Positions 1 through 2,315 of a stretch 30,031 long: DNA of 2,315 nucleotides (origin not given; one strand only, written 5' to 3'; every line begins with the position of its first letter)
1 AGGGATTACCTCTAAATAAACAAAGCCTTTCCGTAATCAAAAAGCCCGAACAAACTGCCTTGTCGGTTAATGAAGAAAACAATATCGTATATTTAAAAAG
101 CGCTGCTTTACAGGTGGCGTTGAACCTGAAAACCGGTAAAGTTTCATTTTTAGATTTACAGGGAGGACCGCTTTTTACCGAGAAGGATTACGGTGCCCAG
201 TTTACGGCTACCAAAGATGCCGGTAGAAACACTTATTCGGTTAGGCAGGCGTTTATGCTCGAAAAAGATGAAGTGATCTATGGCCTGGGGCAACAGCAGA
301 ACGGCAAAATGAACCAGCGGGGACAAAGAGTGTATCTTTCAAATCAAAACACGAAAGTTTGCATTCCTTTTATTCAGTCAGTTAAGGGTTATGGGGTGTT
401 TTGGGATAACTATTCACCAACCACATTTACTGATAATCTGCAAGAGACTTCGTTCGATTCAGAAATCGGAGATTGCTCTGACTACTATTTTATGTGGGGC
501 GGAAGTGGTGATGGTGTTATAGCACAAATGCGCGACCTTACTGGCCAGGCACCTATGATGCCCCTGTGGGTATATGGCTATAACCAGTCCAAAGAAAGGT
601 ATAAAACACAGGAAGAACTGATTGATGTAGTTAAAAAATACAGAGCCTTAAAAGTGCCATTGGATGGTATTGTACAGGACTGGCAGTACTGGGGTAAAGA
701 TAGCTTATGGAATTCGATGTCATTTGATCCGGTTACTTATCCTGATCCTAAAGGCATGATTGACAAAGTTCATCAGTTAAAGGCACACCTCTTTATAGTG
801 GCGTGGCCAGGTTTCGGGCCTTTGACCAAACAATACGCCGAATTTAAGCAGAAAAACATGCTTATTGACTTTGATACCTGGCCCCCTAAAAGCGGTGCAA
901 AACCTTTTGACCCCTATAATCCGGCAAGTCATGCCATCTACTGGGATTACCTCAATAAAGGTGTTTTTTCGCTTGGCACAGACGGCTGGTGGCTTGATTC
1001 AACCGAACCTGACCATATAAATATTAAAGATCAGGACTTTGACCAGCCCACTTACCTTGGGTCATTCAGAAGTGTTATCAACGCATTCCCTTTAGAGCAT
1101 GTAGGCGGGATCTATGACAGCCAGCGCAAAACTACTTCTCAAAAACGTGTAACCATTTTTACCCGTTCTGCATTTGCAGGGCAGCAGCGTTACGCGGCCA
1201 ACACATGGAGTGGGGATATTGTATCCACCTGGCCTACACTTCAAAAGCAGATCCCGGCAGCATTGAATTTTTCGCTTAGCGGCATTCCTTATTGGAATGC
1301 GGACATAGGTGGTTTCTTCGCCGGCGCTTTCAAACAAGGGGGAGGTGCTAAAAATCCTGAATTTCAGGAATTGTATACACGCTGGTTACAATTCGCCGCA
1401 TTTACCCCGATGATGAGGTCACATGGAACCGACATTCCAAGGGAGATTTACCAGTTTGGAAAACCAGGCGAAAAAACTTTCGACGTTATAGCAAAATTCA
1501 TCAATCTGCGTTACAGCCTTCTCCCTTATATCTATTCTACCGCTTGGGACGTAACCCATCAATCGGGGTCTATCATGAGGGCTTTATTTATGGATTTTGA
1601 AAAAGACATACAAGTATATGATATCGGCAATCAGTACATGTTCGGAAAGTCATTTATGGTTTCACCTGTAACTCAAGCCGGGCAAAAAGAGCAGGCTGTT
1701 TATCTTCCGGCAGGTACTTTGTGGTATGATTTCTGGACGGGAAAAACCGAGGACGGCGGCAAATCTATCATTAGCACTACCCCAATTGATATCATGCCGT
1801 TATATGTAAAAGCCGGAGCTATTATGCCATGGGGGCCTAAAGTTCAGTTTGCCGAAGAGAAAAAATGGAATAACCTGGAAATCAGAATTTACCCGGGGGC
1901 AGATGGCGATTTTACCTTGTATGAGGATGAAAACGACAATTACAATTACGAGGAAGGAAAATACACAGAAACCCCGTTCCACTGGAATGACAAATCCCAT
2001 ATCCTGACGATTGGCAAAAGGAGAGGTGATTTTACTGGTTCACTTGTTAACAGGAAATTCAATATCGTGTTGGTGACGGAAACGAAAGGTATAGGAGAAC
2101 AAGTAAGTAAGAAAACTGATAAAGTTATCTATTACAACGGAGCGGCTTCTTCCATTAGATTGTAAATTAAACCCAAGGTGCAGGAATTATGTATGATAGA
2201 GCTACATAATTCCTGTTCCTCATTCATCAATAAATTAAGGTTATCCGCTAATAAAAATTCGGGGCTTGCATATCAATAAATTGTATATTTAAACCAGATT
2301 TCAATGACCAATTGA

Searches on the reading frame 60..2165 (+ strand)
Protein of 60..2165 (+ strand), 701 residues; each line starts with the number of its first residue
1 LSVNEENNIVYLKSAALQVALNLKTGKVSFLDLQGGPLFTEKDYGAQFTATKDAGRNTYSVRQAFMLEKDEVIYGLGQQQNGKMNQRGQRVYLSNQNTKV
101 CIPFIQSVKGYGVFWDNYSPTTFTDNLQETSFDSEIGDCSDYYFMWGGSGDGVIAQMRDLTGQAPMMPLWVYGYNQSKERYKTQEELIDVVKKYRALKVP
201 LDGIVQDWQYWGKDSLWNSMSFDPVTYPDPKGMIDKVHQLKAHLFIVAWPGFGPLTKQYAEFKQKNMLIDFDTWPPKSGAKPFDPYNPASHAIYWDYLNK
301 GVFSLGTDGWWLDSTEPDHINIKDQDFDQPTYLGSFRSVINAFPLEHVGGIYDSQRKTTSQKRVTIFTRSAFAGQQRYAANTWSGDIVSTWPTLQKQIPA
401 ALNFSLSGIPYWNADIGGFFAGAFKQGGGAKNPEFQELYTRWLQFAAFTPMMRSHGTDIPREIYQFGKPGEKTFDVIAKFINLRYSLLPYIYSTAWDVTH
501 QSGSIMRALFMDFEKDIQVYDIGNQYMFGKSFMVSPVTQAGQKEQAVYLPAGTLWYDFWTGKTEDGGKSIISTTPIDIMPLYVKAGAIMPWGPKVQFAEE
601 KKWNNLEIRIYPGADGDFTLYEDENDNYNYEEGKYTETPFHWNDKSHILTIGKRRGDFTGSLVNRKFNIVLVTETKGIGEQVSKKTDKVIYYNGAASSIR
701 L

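Call 79: search_protein_families(library=pfam, proteins=[window:60-2165:+], max_evalue=0.01)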
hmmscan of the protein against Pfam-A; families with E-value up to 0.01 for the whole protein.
window:60-2165:+ (701 aa): 4 families
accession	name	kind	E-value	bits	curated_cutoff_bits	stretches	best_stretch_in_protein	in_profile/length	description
PF01055.32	Glyco_hydro_31_2nd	-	5.1e-95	319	23.5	1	165-493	2-327/328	Glycosyl hydrolases family 31 TIM-barrel domain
PF21365.3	Glyco_hydro_31_3rd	-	3.5e-27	95.1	24.4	1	504-589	3-87/87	Glycosyl hydrolase family 31 C-terminal domain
PF17137.9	DUF5110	-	1e-22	80.4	27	1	605-673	1-70/71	Domain of unknown function (DUF5110)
PF13802.12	Gal_mutarotas_2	-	4e-18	66.8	27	1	3-123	43-183/184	Glycosyl hydrolase 31 N-terminal galactose mutarotase-like domain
